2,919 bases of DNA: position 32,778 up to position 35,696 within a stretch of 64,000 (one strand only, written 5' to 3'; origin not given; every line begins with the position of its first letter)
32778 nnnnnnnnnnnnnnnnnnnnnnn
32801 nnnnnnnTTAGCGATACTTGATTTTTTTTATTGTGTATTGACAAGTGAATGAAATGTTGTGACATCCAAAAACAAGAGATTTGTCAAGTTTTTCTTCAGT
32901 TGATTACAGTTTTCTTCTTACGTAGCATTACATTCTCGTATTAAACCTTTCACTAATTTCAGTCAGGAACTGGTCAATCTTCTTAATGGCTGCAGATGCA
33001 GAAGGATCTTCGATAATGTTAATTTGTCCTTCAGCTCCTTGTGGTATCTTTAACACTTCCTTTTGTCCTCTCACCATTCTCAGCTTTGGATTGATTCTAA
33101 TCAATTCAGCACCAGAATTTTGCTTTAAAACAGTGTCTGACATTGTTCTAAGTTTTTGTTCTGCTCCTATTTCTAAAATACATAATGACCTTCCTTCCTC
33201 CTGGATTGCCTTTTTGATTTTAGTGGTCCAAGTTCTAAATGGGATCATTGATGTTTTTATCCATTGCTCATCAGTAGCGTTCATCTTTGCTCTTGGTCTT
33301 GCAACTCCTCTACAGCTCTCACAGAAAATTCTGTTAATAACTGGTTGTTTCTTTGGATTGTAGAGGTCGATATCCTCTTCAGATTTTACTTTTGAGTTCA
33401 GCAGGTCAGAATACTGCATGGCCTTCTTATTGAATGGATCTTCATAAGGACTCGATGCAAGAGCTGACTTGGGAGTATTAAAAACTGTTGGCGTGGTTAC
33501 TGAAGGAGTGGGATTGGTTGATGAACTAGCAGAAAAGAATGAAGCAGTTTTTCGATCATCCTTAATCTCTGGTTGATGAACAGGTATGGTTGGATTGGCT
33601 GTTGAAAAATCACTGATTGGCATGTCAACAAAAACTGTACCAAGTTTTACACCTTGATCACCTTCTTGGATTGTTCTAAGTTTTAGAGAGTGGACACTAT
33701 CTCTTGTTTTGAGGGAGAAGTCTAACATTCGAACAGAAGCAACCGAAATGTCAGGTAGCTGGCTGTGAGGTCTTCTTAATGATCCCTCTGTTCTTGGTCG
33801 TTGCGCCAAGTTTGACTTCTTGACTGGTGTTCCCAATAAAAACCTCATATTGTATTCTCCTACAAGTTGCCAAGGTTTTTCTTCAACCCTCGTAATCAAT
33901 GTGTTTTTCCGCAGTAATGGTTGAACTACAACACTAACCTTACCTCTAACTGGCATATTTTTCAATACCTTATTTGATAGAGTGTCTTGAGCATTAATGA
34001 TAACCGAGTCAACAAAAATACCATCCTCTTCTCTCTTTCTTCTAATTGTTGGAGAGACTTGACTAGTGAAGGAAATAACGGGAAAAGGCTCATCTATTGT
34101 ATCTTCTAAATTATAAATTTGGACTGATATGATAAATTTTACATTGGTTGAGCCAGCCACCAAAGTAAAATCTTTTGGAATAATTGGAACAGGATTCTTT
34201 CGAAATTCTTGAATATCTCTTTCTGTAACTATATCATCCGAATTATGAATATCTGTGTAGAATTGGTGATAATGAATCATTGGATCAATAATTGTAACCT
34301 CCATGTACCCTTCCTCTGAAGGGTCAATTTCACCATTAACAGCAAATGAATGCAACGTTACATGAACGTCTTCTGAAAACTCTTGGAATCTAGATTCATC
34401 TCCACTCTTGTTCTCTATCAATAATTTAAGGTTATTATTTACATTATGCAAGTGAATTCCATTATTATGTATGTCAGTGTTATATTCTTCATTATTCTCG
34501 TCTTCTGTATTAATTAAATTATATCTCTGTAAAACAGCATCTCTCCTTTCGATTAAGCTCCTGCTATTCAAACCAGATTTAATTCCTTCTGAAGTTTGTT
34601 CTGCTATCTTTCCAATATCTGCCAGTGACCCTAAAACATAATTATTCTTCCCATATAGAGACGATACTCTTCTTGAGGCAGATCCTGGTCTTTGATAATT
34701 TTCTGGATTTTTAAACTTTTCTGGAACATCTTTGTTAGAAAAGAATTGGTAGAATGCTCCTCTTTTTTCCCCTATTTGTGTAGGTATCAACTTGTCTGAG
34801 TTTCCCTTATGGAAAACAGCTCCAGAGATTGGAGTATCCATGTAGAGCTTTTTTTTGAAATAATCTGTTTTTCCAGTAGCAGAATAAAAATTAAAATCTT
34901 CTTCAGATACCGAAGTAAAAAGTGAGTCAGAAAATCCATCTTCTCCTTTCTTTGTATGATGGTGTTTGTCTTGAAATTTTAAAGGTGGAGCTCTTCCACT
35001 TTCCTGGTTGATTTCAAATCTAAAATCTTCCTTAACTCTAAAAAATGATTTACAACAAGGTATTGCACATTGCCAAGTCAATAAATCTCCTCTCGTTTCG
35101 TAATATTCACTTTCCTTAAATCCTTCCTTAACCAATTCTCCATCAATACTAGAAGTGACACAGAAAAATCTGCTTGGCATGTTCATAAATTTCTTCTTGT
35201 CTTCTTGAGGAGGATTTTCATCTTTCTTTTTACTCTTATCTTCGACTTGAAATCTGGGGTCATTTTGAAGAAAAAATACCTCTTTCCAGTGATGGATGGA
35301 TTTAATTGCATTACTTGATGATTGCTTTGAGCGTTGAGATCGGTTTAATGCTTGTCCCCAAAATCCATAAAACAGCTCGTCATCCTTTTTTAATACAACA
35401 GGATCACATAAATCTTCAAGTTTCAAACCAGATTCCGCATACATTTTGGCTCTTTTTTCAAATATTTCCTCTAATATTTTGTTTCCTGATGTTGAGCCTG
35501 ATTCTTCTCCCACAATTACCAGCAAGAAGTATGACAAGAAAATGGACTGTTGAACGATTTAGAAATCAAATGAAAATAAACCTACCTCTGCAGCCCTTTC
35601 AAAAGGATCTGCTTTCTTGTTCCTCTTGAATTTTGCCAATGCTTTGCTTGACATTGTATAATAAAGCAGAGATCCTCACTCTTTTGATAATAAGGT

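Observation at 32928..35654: Catalytically degenerate sirtuin-fold protein with a roughly 550-aa insertion replacing the zinc-ribbon module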

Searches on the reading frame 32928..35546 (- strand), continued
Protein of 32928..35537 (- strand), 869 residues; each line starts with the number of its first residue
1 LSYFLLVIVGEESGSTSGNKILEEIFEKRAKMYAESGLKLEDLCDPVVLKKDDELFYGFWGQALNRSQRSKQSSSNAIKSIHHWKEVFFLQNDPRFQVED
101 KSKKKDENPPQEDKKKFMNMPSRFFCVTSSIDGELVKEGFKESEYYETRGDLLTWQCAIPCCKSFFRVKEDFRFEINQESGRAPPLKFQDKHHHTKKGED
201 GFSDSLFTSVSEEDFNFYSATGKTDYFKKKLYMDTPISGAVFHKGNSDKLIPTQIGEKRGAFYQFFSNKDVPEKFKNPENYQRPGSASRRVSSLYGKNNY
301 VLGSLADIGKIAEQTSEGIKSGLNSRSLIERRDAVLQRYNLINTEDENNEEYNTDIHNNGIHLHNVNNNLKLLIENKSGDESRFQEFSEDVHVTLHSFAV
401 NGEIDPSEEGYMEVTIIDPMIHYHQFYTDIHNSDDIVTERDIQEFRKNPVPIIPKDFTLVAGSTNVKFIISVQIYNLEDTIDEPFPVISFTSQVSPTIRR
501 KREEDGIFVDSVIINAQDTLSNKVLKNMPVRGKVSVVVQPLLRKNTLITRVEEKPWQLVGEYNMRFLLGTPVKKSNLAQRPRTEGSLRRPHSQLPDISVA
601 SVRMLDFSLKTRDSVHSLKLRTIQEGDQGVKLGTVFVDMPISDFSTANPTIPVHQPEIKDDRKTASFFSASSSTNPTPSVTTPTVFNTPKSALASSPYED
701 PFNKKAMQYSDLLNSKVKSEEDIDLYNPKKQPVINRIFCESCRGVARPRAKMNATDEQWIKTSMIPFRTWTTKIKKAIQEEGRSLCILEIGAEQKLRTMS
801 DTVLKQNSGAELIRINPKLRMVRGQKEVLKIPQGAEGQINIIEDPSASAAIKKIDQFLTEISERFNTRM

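Call 42: search_solved_structures(query=A5, max_evalue=0.001, show_alignments=2)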
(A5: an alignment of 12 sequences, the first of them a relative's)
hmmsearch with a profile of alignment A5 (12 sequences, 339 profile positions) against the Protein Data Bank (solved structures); distinct sequences matched with E-value up to 0.001: 79 (the best 60 are shown).
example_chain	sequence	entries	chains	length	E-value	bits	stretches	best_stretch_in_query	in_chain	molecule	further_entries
5a3a_A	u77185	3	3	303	1e-13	54.3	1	139-310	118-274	SIR2 FAMILY PROTEIN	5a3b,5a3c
8rsn_A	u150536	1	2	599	5.6e-13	51.9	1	142-309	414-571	ADP-ribose 1''-phosphate phosphatase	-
6enx_A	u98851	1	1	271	3.6e-09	39.4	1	120-239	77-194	NAD-dependent protein deacylase sirtuin-5, mitochondrial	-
6eo0_A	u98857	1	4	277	3.8e-09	39.3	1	133-239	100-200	NAD-dependent protein deacylase sirtuin-5, mitochondrial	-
4utn_A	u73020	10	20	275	3.9e-09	39.3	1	120-239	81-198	NAD-DEPENDENT PROTEIN DEACYLASE SIRTUIN-5, MITOCHONDRIAL | SIRTUIN 5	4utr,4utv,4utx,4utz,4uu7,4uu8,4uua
6fky_A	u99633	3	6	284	4.2e-09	39.2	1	133-239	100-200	NAD-dependent protein deacylase sirtuin-5, mitochondrial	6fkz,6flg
1ici_A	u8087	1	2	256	8.3e-09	38.2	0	16-74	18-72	TRANSCRIPTIONAL REGULATORY PROTEIN, SIR2 FAMILY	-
4twi_A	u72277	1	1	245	8.8e-09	38.1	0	16-74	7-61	NAD-dependent protein deacylase 1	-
1m2g_A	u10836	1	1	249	9.5e-09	38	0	16-74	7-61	Silent Information Regulator 2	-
1m2j_A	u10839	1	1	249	1e-08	37.9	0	16-71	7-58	Silent Information Regulator 2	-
5oj7_A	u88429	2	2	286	3.1e-08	36.3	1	142-240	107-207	NAD-dependent protein deacylase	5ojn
8z54_A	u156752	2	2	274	4.8e-08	35.7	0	138-239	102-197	NAD-dependent protein deacylase sirtuin-5, mitochondrial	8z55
8gbl_A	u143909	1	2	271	5.6e-08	35.5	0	141-239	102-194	NAD-dependent protein deacylase sirtuin-5, mitochondrial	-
6ljk_A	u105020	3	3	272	5.6e-08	35.5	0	141-239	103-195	NAD-dependent protein deacylase sirtuin-5, mitochondrial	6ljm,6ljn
2b4y_A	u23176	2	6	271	5.7e-08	35.4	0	138-239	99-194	NAD-dependent deacetylase sirtuin-5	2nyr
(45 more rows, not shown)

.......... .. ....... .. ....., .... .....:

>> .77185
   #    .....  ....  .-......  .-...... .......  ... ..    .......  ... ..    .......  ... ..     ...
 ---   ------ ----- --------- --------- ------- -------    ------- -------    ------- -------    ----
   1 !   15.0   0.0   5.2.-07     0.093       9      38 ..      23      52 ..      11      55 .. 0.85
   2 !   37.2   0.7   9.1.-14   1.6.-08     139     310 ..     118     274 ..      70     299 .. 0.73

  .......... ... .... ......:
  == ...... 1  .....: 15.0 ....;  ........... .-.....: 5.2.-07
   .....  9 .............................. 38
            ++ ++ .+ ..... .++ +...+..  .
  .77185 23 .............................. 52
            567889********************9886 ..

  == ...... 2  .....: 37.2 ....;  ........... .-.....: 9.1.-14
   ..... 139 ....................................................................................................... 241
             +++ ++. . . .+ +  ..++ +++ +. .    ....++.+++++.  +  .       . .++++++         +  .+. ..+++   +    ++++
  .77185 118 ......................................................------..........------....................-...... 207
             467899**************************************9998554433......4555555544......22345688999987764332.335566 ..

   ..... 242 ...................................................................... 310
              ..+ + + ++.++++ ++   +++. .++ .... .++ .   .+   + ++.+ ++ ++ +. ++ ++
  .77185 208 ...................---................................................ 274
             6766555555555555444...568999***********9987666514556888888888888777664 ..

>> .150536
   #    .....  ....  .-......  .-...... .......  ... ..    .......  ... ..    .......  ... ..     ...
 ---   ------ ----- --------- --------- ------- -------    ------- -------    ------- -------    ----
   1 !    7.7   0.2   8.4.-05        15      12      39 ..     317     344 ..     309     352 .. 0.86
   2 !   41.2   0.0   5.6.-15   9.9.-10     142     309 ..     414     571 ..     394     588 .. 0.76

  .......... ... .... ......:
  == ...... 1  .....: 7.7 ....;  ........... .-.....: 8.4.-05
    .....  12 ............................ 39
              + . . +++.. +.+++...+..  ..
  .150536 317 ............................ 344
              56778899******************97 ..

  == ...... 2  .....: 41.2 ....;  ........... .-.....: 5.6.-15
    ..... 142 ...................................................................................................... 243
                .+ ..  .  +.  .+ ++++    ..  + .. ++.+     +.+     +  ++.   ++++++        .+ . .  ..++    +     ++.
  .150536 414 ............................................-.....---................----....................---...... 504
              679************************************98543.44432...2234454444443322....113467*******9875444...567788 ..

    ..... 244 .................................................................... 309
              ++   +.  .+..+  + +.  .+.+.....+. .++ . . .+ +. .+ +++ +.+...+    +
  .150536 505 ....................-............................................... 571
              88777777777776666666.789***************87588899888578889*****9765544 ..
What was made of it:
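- Their profile hits SirTM 5a3a at 1e-13, Mfs1 8rsn at 5.6e-13 and SIRT5 at about 4e-9 (call 42).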

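Call 49: predict_structure(alignment_id=A4)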
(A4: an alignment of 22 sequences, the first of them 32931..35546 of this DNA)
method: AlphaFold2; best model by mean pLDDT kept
length: 872 residues; sequences in the alignment: 22
mean_pLDDT: 64.4   pTM: 0.47
mean pLDDT of the five models: 64.4, 64.1, 63.0, 61.3, 59.0
residues with pLDDT >= 90: 161; 70-90: 242; 50-70: 129; < 50: 340
segments of 3 or more residues with pLDDT < 50: 197-307, 309-332, 346-389, 423-448, 451-462, 573-583, 589-603, 647-721, 823-831
pLDDT, mean of each block of 10 residues (from residue 1): 93 77 89 85 92 93 93 66 91 85 55 59 86 87 90 93 86 90 87 58 35 34 35 38 32 34 39 39 35 33 41 46 41 72 57 45 38 40 42 78 77 78 46 39 48 42 60 90 70 83 61 78 66 90 65 71 82 48 48 40 62 83 79 81 61 38 34 30 30 31 42 46 51 77 87 91 91 92 91 89 90 84 46 51 78 89 83 53
secondary structure, 60 per line:
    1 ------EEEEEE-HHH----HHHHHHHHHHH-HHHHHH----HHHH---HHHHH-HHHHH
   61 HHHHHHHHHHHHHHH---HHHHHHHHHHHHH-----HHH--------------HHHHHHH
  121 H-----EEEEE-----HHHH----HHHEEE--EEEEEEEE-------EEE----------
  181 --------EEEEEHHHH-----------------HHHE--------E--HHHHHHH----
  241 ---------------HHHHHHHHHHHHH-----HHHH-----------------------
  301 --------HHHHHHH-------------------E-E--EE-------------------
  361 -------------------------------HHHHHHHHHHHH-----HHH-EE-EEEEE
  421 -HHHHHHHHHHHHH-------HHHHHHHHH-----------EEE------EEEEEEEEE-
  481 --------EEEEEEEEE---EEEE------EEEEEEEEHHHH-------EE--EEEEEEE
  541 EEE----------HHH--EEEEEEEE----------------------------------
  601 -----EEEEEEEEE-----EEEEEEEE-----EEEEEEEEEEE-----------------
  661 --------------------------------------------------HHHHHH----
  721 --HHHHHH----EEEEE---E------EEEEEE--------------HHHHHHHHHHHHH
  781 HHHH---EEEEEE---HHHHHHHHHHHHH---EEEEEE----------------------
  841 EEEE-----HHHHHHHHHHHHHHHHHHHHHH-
elements in order (helices of 4 or more, strands of 3 or more residues): E7-12 H21-31 H33-38 H43-46 H50-54 H56-75 H79-91 H114-121 E127-131 H137-140 E148-150 E153-160 E168-170 E189-193 H194-197 H230-236 H256-268 H274-277 H309-315 H392-403 E416-420 H422-434 H442-450 E462-464 E471-479 E489-497 E501-504 E511-518 H519-522 E534-543 E559-566 E606-614 E620-627 E633-643 H711-716 H723-728 E733-737 E748-753 H768-784 E788-793 H797-809 E813-818 E841-844 H850-871
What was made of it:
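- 34971..35546 (-): N-terminal part of the sirtuin domain (residues 24-215): Rossmann strands, helical module, first zinc hairpin, and the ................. segment. AlphaFold pLDDT 85-93, call 49.
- On Sirtuin (Sir2) superfamily: Core pLDDT is 85-93 (call 49).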

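Call 52: fold_search(model_id=the predicted structure, library=pdb)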
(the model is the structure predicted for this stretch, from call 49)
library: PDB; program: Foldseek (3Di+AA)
matches with E <= 10: 1172; with E <= 0.001: 0
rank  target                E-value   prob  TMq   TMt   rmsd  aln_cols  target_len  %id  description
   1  1d8h_A                5.5e-03  0.25  0.04  0.11  17.9       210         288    6  X-RAY CRYSTAL STRUCTURE OF YEAST RNA TRIPHOSPHATASE IN COMPLEX WITH SULFATE AND MANGANESE IONS. (released 1999-11-29)
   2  6l7x                  7.6e-03  0.14  0.06  0.16  14.9       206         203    9  Crystal structure of Cet1 from Trypanosoma cruzi in complex with #951 ligand (released 2020-06-03)
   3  7hqx_A                1.4e-02  0.08  0.04  0.10  24.6       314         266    8  PanDDA analysis group deposition -- Crystal Structure of FatA in complex with Z218760918 (released 2025-08-13)
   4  3bdr                  1.6e-02  0.30  0.06  0.25  20.3       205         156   10  Crystal structure of fatty acid-binding protein-like Ycf58 from Thermosynecoccus elongatus. Northeast Structural Genomic (released 2007-11-27)
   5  7hqq_A                2.2e-02  0.08  0.04  0.11  24.8       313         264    9  PanDDA analysis group deposition -- Crystal Structure of FatA in complex with Z1198147845 (released 2025-08-13)
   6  7hs0_A                2.6e-02  0.07  0.05  0.11  24.8       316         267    8  PanDDA analysis group deposition -- Crystal Structure of FatA in complex with Z119990900 (released 2025-08-13)
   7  9a2m_MODEL_1_A        3.0e-02  0.07  0.05  0.08  27.7       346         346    9  Model of E. coli OmpA by in-cell photo-crosslinking MS and deep learning (released 2023-02-24)
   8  7hqs_A                3.0e-02  0.06  0.04  0.10  24.6       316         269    9  PanDDA analysis group deposition -- Crystal Structure of FatA in complex with Z56912586 (released 2025-08-13)
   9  5a3a                  3.4e-02  0.96  0.10  0.27   5.6       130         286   13  Crystal structure of the ADP-ribosylating sirtuin (SirTM) from Streptococcus pyogenes (Apo form) (released 2015-07-29)
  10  8rsn_A                3.6e-02  0.98  0.10  0.16   4.9       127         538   14  macrodomain-fused SirTM (Mfs1) from Fusarium oxysporum f. sp. cubense race 1 (released 2024-09-25)
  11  7hr5_A                3.6e-02  0.06  0.04  0.11  22.8       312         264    7  PanDDA analysis group deposition -- Crystal Structure of FatA in complex with Z969591530 (released 2025-08-13)
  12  3f65_E                3.8e-02  0.60  0.08  0.28  13.7       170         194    8  The F4 fimbrial chaperone FaeE does not self-cap its interactive surfaces (released 2009-05-19)
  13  7htv_A                4.7e-02  0.06  0.04  0.11  24.6       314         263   10  PanDDA analysis group deposition -- Crystal Structure of FatA in complex with Z57122377 (released 2025-08-13)
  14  8rsn_B                5.6e-02  0.89  0.10  0.16   7.0       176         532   15  macrodomain-fused SirTM (Mfs1) from Fusarium oxysporum f. sp. cubense race 1 (released 2024-09-25)
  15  2fr2                  5.9e-02  0.13  0.06  0.22  17.1       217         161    8  Crystal Structure of Rv2717c from M. tuberculosis (released 2006-01-31)
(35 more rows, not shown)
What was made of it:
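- Tried and rejected: SirTM and Mfs1 did have the highest probabilities, 0.96-0.98 (call 52).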

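Call 63: search_solved_structures(query=A4, max_evalue=5, show_alignments=2)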
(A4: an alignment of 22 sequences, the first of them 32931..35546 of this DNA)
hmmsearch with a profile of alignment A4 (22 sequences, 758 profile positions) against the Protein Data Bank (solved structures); distinct sequences matched with E-value up to 5: 12.
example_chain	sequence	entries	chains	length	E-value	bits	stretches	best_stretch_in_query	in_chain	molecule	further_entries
5a3a_A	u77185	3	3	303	1.3e-05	27.4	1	118-167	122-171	SIR2 FAMILY PROTEIN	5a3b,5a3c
8i2b_A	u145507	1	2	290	0.12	14.4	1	119-158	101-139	NAD-dependent protein deacylase sirtuin-6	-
3zg6_A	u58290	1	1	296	0.12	14.3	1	119-158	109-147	NAD-DEPENDENT PROTEIN DEACETYLASE SIRTUIN-6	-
8zvp_A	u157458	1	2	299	0.12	14.3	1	119-158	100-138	NAD-dependent protein deacylase sirtuin-6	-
5mf6_A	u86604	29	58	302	0.12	14.3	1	119-158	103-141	NAD-dependent protein deacetylase sirtuin-6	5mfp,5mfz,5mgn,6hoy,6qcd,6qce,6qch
5x16_A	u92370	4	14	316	0.13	14.2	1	119-158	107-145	NAD-dependent protein deacetylase sirtuin-6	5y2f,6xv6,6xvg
3k35_A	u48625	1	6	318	0.13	14.2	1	119-158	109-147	NAD-dependent deacetylase sirtuin-6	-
7cl0_A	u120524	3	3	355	0.15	14.1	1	119-158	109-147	NAD-dependent protein deacetylase sirtuin-6 | NAD-dependent protein deacylase sirtuin-6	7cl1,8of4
8f86_K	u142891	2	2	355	0.15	14.1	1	119-158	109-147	NAD-dependent protein deacylase sirtuin-6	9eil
3pki_A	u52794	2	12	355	0.15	14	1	119-158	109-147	NAD-dependent deacetylase sirtuin-6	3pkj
8g57_K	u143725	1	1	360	0.15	14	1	119-158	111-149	NAD-dependent protein deacylase sirtuin-6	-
3b42_A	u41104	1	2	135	1.4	10.8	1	579-634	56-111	Methyl-accepting chemotaxis protein, putative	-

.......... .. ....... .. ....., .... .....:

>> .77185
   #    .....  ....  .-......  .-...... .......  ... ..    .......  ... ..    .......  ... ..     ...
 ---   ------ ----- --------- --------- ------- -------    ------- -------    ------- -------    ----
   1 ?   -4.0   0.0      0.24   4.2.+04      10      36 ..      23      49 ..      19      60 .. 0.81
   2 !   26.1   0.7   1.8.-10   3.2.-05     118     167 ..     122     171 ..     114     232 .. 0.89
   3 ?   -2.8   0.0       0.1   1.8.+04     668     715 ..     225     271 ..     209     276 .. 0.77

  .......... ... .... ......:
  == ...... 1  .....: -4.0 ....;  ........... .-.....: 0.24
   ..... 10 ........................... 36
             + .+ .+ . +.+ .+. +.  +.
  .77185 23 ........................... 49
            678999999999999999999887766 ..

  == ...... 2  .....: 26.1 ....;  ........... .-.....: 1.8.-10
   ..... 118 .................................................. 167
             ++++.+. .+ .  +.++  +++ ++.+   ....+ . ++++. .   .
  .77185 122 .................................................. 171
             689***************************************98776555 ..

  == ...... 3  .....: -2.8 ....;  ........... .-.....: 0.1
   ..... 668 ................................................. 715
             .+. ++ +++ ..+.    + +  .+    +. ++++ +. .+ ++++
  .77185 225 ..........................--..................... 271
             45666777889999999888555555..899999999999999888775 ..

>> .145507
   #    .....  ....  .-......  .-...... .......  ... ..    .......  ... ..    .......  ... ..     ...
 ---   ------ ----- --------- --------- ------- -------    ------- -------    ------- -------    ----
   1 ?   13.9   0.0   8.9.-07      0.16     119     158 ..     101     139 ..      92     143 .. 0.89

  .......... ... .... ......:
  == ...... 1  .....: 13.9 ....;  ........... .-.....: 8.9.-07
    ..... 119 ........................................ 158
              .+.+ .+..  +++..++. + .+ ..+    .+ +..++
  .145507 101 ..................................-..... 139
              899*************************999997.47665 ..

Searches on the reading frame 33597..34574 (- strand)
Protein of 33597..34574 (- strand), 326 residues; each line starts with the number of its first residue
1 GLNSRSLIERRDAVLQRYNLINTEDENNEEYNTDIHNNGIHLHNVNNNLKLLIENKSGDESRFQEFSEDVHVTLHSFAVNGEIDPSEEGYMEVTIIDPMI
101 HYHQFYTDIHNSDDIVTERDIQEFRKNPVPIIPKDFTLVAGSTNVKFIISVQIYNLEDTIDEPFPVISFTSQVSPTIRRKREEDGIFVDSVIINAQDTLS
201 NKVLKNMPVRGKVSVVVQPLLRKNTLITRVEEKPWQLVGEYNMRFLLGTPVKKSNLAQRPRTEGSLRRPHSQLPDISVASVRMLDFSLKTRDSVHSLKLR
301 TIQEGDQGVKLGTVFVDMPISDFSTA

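Call 60: predict_structure(alignment_id=A6)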
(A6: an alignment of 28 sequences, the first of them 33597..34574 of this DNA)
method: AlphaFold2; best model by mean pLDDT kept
length: 326 residues; sequences in the alignment: 28
mean_pLDDT: 74.4   pTM: 0.75
mean pLDDT of the five models: 74.4, 74.2, 73.9, 73.2, 73.1
residues with pLDDT >= 90: 115; 70-90: 73; 50-70: 104; < 50: 34
segments of 3 or more residues with pLDDT < 50: 2-6, 31-33, 35-46, 106-115
pLDDT, mean of each block of 10 residues (from residue 1): 54 92 60 46 49 63 58 93 94 83 50 50 60 60 88 84 84 88 84 89 81 95 71 93 80 54 57 59 92 95 87 94 63
secondary structure, 60 per line:
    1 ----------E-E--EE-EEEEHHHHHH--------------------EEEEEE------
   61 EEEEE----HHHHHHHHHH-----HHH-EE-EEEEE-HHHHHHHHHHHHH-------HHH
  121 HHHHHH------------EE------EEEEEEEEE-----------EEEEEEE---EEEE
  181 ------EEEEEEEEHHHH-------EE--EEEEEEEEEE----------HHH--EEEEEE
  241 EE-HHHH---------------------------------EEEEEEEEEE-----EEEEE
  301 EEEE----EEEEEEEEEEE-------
elements in order: E19-22 H23-28 E49-54 E61-65 H70-79 E92-96 H98-110 H118-126 E147-155 E167-173 E177-180 E187-194 H195-198 E210-219 E235-242 H244-247 E281-290 E296-304 E309-319
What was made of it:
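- Checked: The remaining roughly 280 have pLDDT below 50 (calls 49, 60).
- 33612..34394 (-): Folded part of the insertion (about residues 408-668): an alpha/beta region followed by a nine-stranded beta-sandwich. AlphaFold model of exon-2 residues 325-650: pLDDT 74, pTM 0.75 (call 60).
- They lie in confidently predicted elements (call 60).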
